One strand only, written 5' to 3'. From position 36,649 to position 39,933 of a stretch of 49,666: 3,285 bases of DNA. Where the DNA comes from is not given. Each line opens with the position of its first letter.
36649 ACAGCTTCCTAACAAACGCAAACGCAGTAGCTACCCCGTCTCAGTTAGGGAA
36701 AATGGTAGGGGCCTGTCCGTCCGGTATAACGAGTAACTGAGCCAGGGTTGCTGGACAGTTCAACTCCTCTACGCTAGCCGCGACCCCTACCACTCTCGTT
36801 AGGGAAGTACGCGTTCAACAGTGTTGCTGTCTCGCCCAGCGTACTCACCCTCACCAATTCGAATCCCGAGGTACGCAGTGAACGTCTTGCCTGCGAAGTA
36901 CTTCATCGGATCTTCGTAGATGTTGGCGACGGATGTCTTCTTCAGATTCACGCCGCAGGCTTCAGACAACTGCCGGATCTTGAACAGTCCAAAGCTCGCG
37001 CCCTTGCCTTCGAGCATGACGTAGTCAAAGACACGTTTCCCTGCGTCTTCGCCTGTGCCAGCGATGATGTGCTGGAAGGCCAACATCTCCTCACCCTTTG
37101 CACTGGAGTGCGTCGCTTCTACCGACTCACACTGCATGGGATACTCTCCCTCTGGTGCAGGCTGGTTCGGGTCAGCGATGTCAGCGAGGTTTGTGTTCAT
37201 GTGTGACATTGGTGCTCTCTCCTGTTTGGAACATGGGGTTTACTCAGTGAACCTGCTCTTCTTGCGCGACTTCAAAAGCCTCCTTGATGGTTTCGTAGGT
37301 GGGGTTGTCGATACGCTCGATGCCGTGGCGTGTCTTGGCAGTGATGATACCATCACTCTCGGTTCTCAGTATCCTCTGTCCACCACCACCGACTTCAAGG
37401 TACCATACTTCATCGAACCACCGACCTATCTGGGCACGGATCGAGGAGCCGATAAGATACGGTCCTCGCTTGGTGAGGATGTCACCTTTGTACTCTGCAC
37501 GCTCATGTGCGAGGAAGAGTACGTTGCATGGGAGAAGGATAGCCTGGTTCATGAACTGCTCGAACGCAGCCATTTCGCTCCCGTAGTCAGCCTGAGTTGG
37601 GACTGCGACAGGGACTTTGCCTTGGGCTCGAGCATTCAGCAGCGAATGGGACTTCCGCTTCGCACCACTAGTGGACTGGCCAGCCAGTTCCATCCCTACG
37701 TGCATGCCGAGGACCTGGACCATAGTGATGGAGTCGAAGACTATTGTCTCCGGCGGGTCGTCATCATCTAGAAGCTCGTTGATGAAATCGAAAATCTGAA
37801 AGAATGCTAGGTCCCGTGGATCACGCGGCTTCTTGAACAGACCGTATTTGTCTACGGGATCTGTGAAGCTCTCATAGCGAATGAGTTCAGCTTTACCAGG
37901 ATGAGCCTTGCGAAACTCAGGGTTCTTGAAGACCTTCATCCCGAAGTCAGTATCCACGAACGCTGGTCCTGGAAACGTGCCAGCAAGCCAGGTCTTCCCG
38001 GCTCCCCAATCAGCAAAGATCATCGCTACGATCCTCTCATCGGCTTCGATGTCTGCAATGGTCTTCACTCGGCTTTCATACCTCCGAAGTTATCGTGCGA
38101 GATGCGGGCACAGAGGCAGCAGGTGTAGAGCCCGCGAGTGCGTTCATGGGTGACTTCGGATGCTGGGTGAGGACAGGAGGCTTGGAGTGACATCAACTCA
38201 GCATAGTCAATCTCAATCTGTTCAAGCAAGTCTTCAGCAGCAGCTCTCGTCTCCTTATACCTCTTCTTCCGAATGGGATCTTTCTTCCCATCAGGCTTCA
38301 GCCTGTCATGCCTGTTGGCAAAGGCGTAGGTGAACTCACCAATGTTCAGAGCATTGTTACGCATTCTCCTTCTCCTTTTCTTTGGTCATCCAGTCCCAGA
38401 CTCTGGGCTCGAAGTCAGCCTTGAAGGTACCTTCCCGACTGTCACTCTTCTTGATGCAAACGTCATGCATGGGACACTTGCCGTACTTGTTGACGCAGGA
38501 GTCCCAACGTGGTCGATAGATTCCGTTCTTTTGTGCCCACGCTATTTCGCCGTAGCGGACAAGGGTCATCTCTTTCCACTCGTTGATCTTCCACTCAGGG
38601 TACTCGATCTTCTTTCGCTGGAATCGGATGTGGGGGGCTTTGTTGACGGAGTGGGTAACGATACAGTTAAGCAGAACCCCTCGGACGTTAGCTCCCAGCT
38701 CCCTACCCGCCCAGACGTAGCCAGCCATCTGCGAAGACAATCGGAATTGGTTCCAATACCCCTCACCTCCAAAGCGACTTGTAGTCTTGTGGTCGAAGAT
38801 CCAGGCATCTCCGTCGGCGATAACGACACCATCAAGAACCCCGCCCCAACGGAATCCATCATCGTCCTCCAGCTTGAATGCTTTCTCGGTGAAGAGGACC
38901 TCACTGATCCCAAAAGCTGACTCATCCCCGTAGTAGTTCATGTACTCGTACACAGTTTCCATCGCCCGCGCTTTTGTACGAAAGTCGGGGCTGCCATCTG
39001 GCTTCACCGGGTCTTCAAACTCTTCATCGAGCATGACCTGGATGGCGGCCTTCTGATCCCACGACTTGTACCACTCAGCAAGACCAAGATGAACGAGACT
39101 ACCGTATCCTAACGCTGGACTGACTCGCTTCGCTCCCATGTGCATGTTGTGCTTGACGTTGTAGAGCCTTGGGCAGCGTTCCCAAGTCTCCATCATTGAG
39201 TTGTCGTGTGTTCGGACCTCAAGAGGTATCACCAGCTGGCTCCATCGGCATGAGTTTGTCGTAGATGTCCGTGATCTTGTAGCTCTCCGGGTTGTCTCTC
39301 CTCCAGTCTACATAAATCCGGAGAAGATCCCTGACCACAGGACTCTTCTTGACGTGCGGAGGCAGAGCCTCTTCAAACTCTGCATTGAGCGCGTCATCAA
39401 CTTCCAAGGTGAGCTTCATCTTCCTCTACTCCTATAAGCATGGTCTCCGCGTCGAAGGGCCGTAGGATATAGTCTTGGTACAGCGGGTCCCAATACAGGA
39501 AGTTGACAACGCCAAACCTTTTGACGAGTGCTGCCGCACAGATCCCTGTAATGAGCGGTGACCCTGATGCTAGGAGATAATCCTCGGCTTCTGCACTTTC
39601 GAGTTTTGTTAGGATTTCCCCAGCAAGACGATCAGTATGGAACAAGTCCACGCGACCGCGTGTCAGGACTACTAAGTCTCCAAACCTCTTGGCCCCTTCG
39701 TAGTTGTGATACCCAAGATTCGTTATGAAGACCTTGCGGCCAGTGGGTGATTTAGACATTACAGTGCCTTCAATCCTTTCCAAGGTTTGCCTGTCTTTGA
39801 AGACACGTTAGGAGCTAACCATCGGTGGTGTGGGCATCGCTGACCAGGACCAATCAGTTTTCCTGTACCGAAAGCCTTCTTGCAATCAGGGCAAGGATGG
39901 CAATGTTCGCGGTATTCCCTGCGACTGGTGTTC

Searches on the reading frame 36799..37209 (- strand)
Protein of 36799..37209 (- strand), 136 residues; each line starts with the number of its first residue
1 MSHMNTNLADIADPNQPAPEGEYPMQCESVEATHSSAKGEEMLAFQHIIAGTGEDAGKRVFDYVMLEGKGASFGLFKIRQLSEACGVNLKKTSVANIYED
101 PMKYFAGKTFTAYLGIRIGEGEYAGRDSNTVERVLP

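Call 15: search_protein_families(library=phrogs, proteins=[window:36799-37209:-], max_evalue=0.001)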
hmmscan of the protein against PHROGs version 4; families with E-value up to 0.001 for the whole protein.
window:36799-37209:- (136 aa): 2 families
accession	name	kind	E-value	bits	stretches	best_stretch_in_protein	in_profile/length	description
phrog_3724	-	unknown function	4.4e-05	24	1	18-93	26-95/285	-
phrog_378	-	DNA, RNA and nucleotide metabolism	9.1e-05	23.8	1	10-131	11-129/163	single strand DNA binding protein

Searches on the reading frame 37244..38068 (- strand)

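Call 15: search_protein_families(library=phrogs, proteins=[window:37244-38068:-], max_evalue=0.001)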
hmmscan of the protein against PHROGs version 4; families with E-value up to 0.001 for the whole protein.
window:37244-38068:- (274 aa): 1 family
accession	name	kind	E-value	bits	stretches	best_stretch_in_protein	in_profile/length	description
phrog_124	-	DNA, RNA and nucleotide metabolism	1.2e-30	108.2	1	4-270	34-266/382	Sak4-like ssDNA annealing protein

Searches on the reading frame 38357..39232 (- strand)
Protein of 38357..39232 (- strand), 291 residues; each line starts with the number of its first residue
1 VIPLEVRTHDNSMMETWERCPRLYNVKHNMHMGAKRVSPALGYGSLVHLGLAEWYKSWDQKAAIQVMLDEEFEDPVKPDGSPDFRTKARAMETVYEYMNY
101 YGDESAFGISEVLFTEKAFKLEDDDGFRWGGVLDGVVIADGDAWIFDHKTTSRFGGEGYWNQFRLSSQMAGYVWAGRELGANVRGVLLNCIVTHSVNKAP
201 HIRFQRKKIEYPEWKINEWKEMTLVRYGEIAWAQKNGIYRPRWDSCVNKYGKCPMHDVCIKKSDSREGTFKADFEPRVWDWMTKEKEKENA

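Call 15: search_protein_families(library=phrogs, proteins=[window:38357-39232:-], max_evalue=0.001)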
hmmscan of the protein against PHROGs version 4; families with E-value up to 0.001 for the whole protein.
window:38357-39232:- (291 aa): 2 families
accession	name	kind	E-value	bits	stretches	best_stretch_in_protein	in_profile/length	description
phrog_1218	-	DNA, RNA and nucleotide metabolism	1.7e-24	87.7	1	11-205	12-221/364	exonuclease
phrog_69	-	DNA, RNA and nucleotide metabolism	8.2e-11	42.6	1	12-177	93-248/501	exonuclease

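Call 100: search_protein_families(library=pfam, proteins=[window:38357-39232:-], max_evalue=0.001)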
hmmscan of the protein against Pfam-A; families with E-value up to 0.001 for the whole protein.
window:38357-39232:- (291 aa): 1 family
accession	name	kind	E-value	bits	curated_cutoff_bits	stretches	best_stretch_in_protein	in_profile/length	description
PF12705.13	PDDEXK_1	-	2.1e-12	48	22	1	13-259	6-246/247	PD-(D/E)XK nuclease superfamily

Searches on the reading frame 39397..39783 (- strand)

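Call 15: search_protein_families(library=phrogs, proteins=[window:39397-39783:-], max_evalue=0.001)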
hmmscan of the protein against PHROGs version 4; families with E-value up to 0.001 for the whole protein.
window:39397-39783:- (128 aa): 1 family
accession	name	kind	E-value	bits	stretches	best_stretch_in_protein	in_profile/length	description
phrog_5888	-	unknown function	3.1e-13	50.7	1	26-107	24-106/118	-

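Call 85: search_protein_families(library=pfam, proteins=[window:39397-39783:-], max_evalue=0.05)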
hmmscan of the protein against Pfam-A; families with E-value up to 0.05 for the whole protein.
window:39397-39783:- (128 aa): 1 family
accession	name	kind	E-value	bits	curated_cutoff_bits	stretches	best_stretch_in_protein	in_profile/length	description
PF23992.1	Pam3_gp32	-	7.2e-15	55.3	27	1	25-107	20-103/108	Phage Pam3 gp32-like protein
